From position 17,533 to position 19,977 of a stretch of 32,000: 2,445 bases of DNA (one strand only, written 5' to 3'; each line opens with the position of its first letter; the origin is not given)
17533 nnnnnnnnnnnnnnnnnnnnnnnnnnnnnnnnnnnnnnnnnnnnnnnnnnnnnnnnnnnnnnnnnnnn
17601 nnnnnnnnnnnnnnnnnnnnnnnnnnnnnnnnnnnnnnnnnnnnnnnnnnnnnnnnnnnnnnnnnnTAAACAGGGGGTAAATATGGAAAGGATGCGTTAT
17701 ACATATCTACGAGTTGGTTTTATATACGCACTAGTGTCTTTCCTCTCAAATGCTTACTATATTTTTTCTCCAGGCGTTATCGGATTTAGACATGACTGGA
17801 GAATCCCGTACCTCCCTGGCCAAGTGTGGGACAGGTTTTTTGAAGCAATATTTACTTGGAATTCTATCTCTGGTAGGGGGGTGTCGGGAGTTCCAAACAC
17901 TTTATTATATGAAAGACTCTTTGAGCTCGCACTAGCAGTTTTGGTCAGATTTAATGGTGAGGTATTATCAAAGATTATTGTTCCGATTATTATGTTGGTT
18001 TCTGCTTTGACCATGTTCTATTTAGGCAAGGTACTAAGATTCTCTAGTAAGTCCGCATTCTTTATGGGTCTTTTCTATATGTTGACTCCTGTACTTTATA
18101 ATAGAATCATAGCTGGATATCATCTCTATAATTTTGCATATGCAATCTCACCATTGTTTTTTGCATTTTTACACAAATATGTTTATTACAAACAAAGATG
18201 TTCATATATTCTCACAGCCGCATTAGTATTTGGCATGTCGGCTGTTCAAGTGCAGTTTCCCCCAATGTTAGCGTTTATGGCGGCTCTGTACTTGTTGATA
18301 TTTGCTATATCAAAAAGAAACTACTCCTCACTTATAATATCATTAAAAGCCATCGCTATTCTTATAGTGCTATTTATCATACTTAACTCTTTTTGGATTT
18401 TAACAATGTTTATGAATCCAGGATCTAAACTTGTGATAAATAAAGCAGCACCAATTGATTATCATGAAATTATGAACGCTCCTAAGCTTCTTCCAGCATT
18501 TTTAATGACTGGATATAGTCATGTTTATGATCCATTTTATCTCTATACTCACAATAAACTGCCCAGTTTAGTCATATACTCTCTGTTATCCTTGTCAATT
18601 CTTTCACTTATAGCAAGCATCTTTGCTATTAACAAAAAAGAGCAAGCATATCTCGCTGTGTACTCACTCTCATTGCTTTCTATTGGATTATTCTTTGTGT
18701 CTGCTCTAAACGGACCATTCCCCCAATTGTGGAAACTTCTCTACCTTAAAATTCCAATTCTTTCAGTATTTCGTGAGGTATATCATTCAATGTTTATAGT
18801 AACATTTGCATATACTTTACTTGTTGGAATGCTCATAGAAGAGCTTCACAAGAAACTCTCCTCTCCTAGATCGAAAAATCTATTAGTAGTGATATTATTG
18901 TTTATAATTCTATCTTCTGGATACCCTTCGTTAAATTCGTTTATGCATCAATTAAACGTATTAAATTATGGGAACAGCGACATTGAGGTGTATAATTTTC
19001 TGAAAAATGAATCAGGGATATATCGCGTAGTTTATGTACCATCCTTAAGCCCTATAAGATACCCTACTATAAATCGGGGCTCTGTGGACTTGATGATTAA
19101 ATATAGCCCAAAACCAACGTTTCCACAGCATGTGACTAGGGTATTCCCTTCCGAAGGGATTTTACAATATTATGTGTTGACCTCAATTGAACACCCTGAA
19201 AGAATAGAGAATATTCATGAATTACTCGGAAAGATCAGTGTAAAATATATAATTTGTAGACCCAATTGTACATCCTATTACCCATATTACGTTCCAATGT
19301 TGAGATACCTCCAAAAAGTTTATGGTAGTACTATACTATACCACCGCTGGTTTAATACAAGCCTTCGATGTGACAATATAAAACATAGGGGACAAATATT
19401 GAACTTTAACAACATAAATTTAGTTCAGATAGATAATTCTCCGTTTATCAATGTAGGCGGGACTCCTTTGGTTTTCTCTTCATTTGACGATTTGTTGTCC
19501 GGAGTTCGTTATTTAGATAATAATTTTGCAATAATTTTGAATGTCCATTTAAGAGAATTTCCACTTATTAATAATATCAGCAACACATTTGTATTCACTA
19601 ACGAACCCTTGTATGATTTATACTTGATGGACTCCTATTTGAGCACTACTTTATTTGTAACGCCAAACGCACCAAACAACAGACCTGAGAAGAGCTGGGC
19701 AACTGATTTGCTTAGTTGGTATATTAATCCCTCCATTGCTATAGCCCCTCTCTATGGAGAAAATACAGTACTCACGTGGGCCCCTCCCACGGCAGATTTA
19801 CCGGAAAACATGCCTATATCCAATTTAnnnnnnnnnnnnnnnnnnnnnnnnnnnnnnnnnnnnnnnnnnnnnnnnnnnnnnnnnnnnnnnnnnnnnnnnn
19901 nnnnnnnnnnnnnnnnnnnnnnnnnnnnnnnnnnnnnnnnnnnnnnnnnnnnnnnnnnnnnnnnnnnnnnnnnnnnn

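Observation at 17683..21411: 1242-aa GT-C-like membrane protein with lectin-like ectodomains and a second, C-terminal anchor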

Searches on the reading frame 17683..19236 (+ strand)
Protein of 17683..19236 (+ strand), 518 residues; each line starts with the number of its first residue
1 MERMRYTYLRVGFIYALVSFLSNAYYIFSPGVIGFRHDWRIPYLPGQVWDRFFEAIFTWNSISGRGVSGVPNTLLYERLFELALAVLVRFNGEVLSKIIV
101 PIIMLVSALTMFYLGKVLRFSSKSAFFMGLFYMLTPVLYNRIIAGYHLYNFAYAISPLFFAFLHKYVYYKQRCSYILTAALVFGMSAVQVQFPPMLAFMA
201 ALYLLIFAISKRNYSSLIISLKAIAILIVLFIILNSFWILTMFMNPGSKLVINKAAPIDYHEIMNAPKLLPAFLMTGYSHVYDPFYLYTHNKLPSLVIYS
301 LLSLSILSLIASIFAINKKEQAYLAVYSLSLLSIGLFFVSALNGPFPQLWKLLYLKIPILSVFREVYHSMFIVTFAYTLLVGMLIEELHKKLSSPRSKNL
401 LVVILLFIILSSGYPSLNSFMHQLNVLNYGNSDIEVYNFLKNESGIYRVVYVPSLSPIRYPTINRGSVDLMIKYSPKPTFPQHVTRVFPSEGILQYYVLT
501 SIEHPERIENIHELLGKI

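Call 18: search_solved_structures(query=A2, max_evalue=10, show_alignments=2)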
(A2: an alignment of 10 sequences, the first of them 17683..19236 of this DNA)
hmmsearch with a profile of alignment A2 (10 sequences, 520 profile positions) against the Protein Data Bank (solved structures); distinct sequences matched with E-value up to 10: 0.

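Call 23: find_homologous_proteins(query=A2, max_evalue=0.01)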
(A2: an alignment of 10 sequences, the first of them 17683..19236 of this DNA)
Query A2 (10 sequences) (518 aa, profile of the alignment): 13 proteins with E <= 0.01 among 8000 candidates.
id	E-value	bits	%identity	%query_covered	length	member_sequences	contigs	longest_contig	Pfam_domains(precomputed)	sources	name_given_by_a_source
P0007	2.4e-198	678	53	100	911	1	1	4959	-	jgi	-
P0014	2.1e-181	622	100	87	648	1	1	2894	-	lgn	-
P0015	3.7e-166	572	51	100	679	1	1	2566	PF10131.16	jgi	jgi:hypothetical protein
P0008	9.7e-80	287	54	47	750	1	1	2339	-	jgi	jgi:hypothetical protein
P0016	5.4e-25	106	21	68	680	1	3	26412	-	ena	-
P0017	1.0e-19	89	23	86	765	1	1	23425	-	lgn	-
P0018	3.3e-15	74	22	77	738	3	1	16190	-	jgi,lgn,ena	-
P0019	2.4e-14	71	26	45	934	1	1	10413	-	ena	-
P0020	2.3e-13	68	20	69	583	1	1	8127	-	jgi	jgi:hypothetical protein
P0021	1.9e-10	58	19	22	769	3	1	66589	-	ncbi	-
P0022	3.6e-7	47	-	-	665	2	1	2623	-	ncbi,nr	ncbi:hypothetical protein L6304_03420, partial [bacterium]|nr:hypothetical protein [bacterium]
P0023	1.2e-6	46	28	21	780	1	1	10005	-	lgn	-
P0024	1.2e-6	46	26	42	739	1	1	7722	PF19830.5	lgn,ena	-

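Call 25: search_protein_families(library=pfam, proteins=[P0015, P0016, P0017, P0018, P0019, P0020, P0021, P0022, P0023, P0024], max_evalue=0.1)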
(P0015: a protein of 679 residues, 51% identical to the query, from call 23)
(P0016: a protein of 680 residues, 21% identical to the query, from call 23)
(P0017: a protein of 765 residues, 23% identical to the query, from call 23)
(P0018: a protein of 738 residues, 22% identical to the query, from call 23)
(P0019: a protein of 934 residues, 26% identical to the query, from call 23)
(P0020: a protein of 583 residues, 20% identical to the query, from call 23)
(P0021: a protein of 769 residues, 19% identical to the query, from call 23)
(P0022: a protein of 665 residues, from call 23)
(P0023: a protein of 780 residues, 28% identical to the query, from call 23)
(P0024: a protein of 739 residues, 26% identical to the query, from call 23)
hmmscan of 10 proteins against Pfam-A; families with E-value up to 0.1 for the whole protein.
P0015 (679 aa): 0 families

P0016 (680 aa): 0 families

P0017 (765 aa): 0 families

P0018 (738 aa): 0 families

P0019 (934 aa): 1 family
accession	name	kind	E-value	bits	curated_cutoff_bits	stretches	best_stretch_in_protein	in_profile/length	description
PF11847.13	GT-C_AftD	-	0.071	11.5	26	0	100-252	82-226/661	Alpha-(1->3)-arabinofuranosyltransferase, N-terminal GT-C domain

P0020 (583 aa): 0 families

P0021 (769 aa): 0 families

P0022 (665 aa): 0 families

P0023 (780 aa): 1 family
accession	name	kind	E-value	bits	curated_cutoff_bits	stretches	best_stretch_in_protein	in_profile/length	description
PF16935.10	Hol_Tox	-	0.021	15.1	23.3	1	755-777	8-30/34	Putative Holin-like Toxin (Hol-Tox)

P0024 (739 aa): 1 family
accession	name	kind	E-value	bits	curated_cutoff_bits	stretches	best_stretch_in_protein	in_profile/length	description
PF18169.6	SLATT_6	-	0.022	14.8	27.1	1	268-338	10-82/176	SMODS and SLOG-associating 2TM effector domain 6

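Call 29: search_protein_representatives(alignment_id=A2)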
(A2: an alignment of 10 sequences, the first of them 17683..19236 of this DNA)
Query: 10 sequences, 520 profile positions. Proteins with E-value up to 0.001 (for the whole library): 11321; up to 1e-10: 6597; up to 1e-30: 900. The best 150 are listed.
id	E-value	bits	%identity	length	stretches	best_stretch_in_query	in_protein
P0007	7.5e-199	678.2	-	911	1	3-520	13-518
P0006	3.5e-197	672.7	-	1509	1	1-520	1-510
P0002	2.7e-181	620.3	-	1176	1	64-520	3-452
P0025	8.2e-141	486.7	-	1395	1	3-520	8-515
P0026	2.2e-131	455.6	-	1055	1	3-518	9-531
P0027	4.7e-124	431.4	-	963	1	6-520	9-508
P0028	3.6e-118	412.0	-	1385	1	5-518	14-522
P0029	2.9e-101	356.2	-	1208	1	6-511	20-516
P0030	5.9e-100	351.9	-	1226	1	1-507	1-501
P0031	2.8e-94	333.2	-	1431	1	5-517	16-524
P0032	4.1e-94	332.6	-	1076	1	106-517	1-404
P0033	8.9e-86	305.1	-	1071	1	6-487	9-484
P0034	8.1e-83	295.4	-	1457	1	3-517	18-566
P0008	3.1e-80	286.9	-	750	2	276-520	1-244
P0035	7.1e-80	285.7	-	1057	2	5-519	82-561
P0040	7.3e-72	259.2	-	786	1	6-500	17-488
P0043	1.4e-71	258.3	-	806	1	2-488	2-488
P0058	1.0e-66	242.3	-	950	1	1-518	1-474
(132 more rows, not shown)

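Call 62: list_cluster_members(proteins=[P0025, P0027, P0030, P0029, P0026, P0033, P0040, P0043, P0058, P0012])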
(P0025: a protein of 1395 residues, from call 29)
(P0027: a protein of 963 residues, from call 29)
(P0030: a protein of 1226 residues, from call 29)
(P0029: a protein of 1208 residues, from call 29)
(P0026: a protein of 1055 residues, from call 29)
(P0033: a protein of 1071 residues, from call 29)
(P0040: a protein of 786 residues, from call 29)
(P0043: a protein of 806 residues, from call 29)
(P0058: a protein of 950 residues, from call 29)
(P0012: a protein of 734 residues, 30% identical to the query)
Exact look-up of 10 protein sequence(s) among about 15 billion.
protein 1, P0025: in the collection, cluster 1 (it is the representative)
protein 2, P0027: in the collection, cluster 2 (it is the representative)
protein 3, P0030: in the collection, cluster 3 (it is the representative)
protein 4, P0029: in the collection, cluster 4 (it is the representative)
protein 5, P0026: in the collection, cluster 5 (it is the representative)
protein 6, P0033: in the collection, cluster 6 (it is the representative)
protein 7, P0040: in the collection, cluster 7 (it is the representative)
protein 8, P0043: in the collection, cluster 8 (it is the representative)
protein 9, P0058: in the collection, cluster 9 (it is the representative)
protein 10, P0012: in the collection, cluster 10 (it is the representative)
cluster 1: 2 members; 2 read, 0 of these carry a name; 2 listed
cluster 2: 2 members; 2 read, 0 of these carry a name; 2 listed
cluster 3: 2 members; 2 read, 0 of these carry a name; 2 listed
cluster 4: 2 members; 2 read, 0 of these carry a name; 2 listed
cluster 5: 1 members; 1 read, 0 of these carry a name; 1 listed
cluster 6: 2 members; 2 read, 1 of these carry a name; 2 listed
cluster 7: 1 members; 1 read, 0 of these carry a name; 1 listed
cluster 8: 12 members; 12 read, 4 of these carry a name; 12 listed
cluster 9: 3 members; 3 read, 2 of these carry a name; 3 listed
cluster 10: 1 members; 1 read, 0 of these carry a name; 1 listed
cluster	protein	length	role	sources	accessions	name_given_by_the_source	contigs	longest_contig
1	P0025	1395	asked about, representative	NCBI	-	-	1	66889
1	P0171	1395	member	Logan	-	-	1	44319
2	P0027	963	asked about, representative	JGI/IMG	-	-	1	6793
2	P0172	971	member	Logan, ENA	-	-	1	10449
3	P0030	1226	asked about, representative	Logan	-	-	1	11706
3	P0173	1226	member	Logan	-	-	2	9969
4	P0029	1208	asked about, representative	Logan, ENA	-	-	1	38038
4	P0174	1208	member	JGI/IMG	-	-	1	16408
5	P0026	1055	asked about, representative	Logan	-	-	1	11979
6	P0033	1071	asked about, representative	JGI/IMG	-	-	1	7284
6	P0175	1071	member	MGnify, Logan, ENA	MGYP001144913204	CR=1 FL=1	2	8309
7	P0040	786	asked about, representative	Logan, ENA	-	-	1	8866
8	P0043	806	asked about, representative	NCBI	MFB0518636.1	MAG: DUF6541 family protein [Acidobacteriota bacterium]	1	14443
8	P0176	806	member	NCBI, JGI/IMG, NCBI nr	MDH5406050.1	MAG: hypothetical protein OEX80_05875 [Candidatus Aminicenantes bacterium] | hypothetical protein [Candidatus Aminicenantes bacterium]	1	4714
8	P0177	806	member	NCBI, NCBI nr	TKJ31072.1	hypothetical protein CEE39_07625 [bacterium (candidate division B38) B3_B38] | MAG: hypothetical protein CEE39_07625 [bacterium (candidate division B38) B3_B38]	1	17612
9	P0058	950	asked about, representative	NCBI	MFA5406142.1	MAG: hypothetical protein WC307_02185 [Candidatus Nanoarchaeia archaeon]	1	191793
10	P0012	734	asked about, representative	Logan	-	-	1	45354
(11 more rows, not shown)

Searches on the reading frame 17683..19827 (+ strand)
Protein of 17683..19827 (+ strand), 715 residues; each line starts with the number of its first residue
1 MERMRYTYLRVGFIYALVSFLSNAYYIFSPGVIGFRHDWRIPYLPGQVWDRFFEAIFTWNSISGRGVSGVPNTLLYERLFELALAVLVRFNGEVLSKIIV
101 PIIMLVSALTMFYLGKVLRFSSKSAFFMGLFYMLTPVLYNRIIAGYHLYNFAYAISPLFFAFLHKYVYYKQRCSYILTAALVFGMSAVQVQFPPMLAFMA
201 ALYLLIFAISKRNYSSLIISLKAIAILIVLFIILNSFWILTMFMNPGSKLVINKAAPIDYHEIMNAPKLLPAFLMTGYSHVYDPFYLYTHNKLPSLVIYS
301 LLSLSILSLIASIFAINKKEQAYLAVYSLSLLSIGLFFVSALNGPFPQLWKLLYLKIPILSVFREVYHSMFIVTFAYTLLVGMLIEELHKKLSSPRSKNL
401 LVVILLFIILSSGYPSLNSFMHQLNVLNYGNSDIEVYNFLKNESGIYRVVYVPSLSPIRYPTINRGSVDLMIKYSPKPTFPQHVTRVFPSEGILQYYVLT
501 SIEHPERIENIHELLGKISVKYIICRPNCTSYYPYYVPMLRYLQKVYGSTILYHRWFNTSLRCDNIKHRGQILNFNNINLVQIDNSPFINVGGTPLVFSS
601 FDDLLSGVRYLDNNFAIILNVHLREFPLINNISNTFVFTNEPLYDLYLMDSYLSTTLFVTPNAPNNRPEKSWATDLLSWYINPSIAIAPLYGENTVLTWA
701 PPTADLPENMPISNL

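Call 47: predict_structure(alignment_id=A4)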
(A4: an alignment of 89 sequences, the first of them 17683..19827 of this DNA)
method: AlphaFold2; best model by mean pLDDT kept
length: 715 residues; sequences in the alignment: 89
mean_pLDDT: 90.8   pTM: 0.92
mean pLDDT of the five models: 90.8, 89.9, 89.7, 89.2, 89.0
residues with pLDDT >= 90: 540; 70-90: 107; 50-70: 59; < 50: 9
segments of 3 or more residues with pLDDT < 50: 707-715
pLDDT, mean of each block of 10 residues (from residue 1): 94 98 97 93 96 87 65 91 98 98 98 98 98 98 97 98 95 96 97 98 98 97 98 95 81 73 95 97 98 98 97 92 97 98 97 93 95 98 96 96 97 98 96 98 96 97 95 96 89 95 94 95 98 95 93 97 92 97 92 80 91 84 56 62 58 62 82 85 87 83 57 34
secondary structure, 60 per line:
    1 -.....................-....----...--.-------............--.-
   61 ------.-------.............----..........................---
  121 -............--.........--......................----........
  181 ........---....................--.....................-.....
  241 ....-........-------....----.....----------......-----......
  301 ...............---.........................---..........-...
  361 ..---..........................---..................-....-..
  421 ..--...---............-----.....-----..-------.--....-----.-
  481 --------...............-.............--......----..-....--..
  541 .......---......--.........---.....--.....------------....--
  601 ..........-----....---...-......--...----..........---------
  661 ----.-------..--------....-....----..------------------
elements in order (helices of 4 or more, strands of 3 or more residues): H2-22 H24-27 E32-34 H45-56 H75-87 H92-117 H122-133 H136-144 H147-168 H173-188 H192-211 H214-234 H236-244 H246-253 H261-264 H269-273 H284-289 H295-315 H319-343 H347-356 H358-362 H366-391 H395-412 H414-417 H419-422 E425-427 H431-442 E448-452 H470-473 H489-503 H505-517 E520-525 H533-536 H539-547 H551-556 H559-567 E571-575 E578-582 E595-598 H601-610 E616-619 H627-632 E635-637 H642-651 H683-686 H688-691

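Call 50: fold_search(model_id=the predicted structure, library=pdb)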
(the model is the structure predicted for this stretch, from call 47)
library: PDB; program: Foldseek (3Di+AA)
matches with E <= 10: 317; with E <= 0.001: 27
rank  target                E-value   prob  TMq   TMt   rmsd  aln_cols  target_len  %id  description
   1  6w98_A                4.0e-09  1.00  0.56  0.32   6.1       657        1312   12  Single-Particle Cryo-EM Structure of Arabinofuranosyltransferase AftD from Mycobacteria (released 2020-05-13)
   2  6wby                  3.6e-08  1.00  0.49  0.29   5.7       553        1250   12  Single-Particle Cryo-EM Structure of Arabinofuranosyltransferase AftD from Mycobacteria, Mutant R1389S Class 2 (released 2020-05-13)
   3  8agc_A                4.9e-07  1.00  0.42  0.43  13.3       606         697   12  Structure of yeast oligosaccharylransferase complex with lipid-linked oligosaccharide and non-acceptor peptide bound (released 2022-12-07)
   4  7zlh_A                6.3e-07  1.00  0.38  0.41  11.8       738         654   13  Cryo-EM structure of C-mannosyltransferase CeDPY19, in apo state, bound to CMT2-Fab and anti-Fab nanobody (released 2023-01-11)
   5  3wak                  6.8e-07  1.00  0.43  0.37  13.2       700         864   10  Crystal structure of the Archaeoglobus fulgidus oligosaccharyltransferase (O29867_ARCFU) in the apo form (released 2013-10-30)
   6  5ogl_A                6.8e-07  1.00  0.42  0.42   9.0       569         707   14  Structure of bacterial oligosaccharyltransferase PglB in complex with an acceptor peptide and an lipid-linked oligosac (released 2017-10-25)
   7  8b6l_I                7.4e-07  1.00  0.44  0.46  13.1       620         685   12  Subtomogram average of the human Sec61-TRAP-OSTA-translocon (released 2022-12-07)
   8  7oci_F                9.0e-07  1.00  0.41  0.45  10.7       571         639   13  Cryo-EM structure of yeast Ost6p containing oligosaccharyltransferase complex (released 2022-02-16)
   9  3rce_A                9.0e-07  1.00  0.42  0.44   8.7       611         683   14  Bacterial oligosaccharyltransferase PglB (released 2011-06-15)
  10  7zlg_A                1.0e-06  1.00  0.40  0.42  11.2       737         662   14  Cryo-EM structure of C-mannosyltransferase CeDPY19, in complex with acceptor peptide and bound to CMT2-Fab and anti-Fa (released 2023-01-11)
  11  8age_A                1.2e-06  1.00  0.44  0.48   9.8       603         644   12  Structure of yeast oligosaccharylransferase complex with acceptor peptide bound (released 2022-12-07)
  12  7zli_A                1.2e-06  1.00  0.42  0.45  10.7       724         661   15  Cryo-EM structure of C-mannosyltransferase CeDPY19, in complex with Dol25-P-Man and bound to CMT2-Fab and anti-Fab nan (released 2023-01-11)
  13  6gxc_A                1.2e-06  1.00  0.42  0.43   8.9       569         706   14  Bacterial oligosaccharyltransferase PglB in complex with an inhibitory peptide and a reactive lipid-linked oligosaccha (released 2018-11-14)
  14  7e9s_A                1.3e-06  1.00  0.42  0.36   8.0       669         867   10  Archaeal oligosaccharyltransferase AglB from Archaeoglobus fulgidus in complex with an inhibitory peptide and a dolich (released 2021-09-08)
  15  6s7o_A                1.4e-06  1.00  0.46  0.49   9.8       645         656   11  Cryo-EM structure of human oligosaccharyltransferase complex OST-A (released 2019-12-18)
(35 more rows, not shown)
